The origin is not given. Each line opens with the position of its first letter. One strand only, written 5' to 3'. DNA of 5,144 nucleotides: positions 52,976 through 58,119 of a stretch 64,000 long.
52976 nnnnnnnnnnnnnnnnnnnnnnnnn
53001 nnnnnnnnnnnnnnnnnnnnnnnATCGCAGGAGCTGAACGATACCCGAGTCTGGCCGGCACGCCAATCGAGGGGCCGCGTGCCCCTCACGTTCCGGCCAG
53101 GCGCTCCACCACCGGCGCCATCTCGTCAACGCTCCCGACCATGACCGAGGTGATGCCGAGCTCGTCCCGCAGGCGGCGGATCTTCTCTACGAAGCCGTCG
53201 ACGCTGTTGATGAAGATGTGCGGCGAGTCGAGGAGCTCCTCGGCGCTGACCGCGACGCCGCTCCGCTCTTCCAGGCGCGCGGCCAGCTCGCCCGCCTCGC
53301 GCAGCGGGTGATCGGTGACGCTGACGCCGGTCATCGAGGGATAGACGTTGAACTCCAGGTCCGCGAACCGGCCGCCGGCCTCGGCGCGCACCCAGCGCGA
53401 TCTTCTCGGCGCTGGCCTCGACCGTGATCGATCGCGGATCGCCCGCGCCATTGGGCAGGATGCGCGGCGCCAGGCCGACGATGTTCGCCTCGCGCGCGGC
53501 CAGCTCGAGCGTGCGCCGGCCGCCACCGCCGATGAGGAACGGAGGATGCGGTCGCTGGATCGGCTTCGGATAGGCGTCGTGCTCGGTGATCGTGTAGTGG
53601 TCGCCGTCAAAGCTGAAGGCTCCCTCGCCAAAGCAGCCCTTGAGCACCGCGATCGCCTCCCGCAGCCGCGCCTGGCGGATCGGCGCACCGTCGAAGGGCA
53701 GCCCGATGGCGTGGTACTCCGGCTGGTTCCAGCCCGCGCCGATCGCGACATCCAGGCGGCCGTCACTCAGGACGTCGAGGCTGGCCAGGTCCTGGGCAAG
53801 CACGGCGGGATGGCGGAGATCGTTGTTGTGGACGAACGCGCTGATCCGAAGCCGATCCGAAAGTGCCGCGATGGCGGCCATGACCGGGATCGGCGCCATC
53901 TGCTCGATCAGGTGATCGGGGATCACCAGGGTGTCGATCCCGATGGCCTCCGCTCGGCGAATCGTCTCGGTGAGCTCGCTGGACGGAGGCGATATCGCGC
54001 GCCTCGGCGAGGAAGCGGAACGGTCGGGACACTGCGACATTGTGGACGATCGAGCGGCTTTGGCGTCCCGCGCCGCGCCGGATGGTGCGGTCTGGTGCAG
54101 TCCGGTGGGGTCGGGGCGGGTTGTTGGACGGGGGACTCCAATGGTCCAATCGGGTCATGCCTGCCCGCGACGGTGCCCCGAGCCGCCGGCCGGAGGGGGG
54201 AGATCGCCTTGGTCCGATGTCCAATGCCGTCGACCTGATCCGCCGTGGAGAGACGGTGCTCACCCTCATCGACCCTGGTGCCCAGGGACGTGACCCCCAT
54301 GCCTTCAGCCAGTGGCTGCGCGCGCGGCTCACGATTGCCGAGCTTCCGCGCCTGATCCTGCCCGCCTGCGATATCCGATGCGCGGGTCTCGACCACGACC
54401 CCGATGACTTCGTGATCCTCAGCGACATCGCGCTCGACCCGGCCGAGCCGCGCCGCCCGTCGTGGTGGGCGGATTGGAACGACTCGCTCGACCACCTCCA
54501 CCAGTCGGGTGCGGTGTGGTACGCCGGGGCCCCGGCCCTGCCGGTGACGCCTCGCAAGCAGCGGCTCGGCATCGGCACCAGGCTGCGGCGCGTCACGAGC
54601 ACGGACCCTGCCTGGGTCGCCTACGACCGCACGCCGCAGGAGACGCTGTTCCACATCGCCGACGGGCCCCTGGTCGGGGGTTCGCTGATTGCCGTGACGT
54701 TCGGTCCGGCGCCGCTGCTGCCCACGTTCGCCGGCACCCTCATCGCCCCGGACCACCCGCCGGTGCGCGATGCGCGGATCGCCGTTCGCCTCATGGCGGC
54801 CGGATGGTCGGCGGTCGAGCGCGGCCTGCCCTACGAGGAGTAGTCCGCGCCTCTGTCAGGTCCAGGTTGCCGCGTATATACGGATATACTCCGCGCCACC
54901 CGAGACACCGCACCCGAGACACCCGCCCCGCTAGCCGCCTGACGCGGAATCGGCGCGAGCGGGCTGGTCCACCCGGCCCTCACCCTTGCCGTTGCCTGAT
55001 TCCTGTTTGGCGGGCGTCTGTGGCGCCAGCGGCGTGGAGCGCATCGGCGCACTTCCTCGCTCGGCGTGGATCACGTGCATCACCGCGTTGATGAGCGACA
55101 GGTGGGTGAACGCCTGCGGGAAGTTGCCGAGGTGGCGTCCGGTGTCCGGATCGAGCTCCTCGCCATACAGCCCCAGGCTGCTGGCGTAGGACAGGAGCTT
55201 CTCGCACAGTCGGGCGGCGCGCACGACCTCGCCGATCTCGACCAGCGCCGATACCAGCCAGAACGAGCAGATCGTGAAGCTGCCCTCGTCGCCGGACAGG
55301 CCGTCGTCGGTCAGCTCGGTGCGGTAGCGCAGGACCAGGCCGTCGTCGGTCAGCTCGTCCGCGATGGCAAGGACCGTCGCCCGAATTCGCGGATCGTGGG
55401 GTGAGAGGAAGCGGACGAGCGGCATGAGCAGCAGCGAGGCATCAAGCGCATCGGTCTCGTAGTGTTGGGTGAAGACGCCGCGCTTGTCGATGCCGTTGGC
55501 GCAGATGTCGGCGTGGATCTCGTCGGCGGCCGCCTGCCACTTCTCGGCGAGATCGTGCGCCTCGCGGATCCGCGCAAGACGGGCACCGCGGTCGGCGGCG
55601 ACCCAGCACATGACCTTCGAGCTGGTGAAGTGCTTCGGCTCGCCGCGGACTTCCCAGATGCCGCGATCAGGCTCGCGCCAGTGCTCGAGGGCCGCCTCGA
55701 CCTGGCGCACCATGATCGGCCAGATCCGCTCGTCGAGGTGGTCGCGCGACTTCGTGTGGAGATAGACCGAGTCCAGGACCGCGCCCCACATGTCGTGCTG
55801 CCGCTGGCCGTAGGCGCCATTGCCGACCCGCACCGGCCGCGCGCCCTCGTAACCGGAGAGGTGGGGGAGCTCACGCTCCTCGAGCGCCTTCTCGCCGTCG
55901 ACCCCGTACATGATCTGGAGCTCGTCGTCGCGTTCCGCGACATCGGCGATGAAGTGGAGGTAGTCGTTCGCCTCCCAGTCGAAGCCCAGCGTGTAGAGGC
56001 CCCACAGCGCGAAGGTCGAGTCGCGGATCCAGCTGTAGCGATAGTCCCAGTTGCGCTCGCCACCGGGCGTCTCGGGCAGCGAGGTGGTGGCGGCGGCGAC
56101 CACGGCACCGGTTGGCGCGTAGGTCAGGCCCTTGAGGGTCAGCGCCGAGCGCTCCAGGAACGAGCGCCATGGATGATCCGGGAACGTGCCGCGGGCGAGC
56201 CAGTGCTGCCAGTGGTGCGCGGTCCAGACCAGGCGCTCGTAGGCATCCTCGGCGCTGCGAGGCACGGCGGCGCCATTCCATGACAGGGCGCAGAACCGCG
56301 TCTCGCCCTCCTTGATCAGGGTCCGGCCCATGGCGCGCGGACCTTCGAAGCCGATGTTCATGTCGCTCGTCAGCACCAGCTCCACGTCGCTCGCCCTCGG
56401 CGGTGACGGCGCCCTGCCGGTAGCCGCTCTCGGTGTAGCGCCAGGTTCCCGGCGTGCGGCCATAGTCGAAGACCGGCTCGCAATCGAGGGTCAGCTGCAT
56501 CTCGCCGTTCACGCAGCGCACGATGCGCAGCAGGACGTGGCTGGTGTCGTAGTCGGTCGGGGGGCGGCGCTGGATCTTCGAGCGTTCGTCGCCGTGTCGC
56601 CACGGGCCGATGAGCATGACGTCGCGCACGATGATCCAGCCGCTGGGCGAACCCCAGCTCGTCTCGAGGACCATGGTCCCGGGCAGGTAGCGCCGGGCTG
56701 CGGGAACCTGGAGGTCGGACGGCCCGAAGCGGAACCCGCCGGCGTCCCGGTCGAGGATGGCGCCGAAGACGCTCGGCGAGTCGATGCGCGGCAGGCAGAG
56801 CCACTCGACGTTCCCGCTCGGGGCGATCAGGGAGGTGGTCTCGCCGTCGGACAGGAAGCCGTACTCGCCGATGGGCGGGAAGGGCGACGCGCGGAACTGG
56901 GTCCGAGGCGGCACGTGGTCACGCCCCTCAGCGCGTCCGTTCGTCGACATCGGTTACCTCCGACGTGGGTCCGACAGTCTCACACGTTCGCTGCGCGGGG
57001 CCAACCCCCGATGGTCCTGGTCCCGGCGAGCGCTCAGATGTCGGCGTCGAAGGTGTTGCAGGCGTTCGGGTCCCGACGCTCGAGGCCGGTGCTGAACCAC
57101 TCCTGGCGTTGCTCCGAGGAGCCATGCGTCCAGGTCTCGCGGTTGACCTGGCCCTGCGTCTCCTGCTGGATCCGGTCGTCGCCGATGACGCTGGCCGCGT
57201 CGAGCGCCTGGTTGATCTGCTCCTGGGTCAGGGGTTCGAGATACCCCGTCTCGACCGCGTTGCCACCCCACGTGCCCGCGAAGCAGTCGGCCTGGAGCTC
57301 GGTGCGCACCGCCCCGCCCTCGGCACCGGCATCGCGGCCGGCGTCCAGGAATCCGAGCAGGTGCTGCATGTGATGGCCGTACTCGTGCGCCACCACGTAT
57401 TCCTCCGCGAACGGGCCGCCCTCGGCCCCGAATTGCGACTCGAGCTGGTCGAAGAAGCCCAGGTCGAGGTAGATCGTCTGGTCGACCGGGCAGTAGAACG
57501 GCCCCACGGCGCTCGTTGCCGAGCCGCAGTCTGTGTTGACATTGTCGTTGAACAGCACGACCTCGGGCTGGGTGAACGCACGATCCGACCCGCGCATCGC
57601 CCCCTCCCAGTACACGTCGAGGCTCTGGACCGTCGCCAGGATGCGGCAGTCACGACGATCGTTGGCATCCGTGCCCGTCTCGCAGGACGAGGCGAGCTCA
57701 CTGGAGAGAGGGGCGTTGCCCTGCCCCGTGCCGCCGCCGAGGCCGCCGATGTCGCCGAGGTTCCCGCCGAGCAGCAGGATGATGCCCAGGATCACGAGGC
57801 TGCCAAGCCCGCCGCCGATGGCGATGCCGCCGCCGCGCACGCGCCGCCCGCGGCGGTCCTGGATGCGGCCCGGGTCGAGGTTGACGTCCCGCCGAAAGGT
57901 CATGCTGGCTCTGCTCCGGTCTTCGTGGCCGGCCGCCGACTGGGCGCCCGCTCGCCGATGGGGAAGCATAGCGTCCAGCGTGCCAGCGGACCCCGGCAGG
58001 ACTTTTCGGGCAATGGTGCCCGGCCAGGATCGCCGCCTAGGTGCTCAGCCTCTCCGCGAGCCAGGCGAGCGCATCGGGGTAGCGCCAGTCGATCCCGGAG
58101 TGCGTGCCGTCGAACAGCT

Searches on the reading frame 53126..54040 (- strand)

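Call 80: search_protein_families(library=pfam, proteins=[window:53126-54040:-], max_evalue=0.001)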
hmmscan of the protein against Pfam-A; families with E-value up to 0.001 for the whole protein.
window:53126-54040:- (304 aa): 1 family
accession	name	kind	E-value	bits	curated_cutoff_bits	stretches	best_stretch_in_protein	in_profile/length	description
PF00296.26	Bac_luciferase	-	2.4e-39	136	27.9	1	18-251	20-242/314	Luciferase-like monooxygenase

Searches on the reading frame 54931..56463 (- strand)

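Call 76: search_protein_families(library=pfam, proteins=[window:54931-56463:-], max_evalue=0.0001)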
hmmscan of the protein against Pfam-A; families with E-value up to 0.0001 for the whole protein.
window:54931-56463:- (510 aa): 1 family
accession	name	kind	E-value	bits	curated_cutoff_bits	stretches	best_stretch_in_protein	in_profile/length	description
PF00723.27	Glyco_hydro_15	-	2.1e-73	248.1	22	1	100-461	4-426/427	Glycosyl hydrolases family 15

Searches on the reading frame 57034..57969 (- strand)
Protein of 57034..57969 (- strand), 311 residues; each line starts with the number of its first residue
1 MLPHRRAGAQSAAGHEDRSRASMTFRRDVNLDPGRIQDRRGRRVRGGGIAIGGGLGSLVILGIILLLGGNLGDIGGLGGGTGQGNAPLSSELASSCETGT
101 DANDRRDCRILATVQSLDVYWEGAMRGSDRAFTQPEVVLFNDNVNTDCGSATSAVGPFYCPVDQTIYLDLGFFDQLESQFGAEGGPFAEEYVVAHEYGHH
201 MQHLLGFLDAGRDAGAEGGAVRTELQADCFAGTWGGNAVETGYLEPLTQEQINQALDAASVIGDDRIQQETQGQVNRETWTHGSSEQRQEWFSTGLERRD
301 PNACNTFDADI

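Call 76: search_protein_families(library=pfam, proteins=[window:57034-57969:-], max_evalue=0.0001)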
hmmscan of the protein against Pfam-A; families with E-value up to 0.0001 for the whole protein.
window:57034-57969:- (311 aa): 1 family
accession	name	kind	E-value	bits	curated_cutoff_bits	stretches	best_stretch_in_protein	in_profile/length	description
PF04228.19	Zn_peptidase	-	2e-71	241.3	23.2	1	34-307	10-290/290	Putative neutral zinc metallopeptidase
